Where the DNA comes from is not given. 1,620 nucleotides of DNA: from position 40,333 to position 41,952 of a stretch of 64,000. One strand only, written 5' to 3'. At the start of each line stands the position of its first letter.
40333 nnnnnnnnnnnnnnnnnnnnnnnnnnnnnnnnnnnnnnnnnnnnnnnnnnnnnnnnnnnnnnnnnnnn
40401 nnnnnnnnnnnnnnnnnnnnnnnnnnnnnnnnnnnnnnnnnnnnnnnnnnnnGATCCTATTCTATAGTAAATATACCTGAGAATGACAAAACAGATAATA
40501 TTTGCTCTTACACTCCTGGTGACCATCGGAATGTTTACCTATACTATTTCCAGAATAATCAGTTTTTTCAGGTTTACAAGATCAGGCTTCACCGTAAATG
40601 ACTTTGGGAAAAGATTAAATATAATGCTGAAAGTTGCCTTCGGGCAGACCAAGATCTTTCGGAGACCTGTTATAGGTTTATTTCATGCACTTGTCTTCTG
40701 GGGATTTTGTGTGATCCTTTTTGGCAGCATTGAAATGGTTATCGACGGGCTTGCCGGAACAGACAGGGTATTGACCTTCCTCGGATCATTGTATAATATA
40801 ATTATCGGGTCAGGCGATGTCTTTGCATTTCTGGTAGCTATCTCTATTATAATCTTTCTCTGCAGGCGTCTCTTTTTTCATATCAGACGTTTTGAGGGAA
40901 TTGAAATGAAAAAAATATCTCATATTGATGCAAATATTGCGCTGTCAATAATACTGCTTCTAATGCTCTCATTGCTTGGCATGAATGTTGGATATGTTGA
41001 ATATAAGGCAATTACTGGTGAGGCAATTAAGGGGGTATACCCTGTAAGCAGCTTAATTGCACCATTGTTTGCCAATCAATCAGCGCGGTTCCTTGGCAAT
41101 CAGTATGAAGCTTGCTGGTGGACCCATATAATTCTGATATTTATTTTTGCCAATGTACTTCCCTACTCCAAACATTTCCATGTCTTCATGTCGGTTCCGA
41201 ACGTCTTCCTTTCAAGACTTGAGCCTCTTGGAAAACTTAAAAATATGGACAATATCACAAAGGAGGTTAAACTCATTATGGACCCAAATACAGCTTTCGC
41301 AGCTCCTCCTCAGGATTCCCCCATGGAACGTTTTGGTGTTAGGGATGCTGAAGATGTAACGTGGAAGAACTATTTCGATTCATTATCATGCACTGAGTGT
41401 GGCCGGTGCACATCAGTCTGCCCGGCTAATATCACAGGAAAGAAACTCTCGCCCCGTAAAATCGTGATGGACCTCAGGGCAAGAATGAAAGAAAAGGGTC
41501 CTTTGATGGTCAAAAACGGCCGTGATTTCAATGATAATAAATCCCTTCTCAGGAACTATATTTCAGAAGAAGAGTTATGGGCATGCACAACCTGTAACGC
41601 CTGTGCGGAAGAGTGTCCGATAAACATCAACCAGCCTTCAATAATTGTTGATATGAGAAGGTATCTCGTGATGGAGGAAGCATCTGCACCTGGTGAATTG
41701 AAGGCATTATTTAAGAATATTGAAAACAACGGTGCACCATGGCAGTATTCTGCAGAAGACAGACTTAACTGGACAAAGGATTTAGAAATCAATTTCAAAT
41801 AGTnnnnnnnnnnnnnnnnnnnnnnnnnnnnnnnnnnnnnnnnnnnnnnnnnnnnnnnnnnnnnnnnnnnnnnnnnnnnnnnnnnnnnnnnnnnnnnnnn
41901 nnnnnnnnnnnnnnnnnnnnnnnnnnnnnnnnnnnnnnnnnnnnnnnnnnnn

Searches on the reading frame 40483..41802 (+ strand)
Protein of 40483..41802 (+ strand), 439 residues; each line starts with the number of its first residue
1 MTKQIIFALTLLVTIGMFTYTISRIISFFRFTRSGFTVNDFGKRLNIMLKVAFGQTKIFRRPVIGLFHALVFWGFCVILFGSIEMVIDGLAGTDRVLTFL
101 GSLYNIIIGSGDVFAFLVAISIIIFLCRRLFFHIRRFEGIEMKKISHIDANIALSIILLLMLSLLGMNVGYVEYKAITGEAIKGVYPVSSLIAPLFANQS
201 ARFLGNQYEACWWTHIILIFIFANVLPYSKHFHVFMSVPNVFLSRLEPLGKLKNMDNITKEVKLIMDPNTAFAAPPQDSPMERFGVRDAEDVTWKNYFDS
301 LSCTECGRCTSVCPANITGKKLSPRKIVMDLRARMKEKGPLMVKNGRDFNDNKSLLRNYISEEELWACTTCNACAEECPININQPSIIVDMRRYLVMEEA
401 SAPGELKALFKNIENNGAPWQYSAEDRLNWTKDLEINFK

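Call 70: search_protein_families(library=pfam, proteins=[window:40483-41802:+], max_evalue=0.0001)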
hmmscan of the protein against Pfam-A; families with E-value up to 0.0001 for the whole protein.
window:40483-41802:+ (439 aa): 11 families
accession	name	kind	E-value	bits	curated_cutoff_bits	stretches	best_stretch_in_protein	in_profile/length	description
PF13187.11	Fer4_9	-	3.3e-11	43.5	27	1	303-381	2-50/52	4Fe-4S dicluster domain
PF13183.11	Fer4_8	-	3.5e-11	43.9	27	1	302-382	4-68/68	4Fe-4S dicluster domain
PF13237.11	Fer4_10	-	4.5e-10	39.7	25.5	1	297-379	3-53/53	4Fe-4S dicluster domain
PF12797.12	Fer4_2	-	6.5e-08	32.5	24.5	1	294-315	1-22/22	4Fe-4S binding domain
PF13534.11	Fer4_17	-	1.1e-07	32.8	22.2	1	302-382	1-60/61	4Fe-4S dicluster domain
PF00037.32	Fer4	-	2.7e-06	27.4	21.1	0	298-316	3-21/24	4Fe-4S binding domain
PF13484.11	Fer4_16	-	3.6e-06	28.1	30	1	303-381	2-66/66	4Fe-4S double cluster binding domain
PF12838.12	Fer4_7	-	1.1e-05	26.2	27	0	294-317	31-52/52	4Fe-4S dicluster domain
PF17179.9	Fer4_22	-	1.2e-05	26.5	27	0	293-317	71-95/95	4Fe-4S dicluster domain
PF14697.11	Fer4_21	-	3.4e-05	24.3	35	0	301-315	39-53/59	4Fe-4S dicluster domain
PF12837.12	Fer4_6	-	6.2e-05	23.2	25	0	298-316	4-22/24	4Fe-4S binding domain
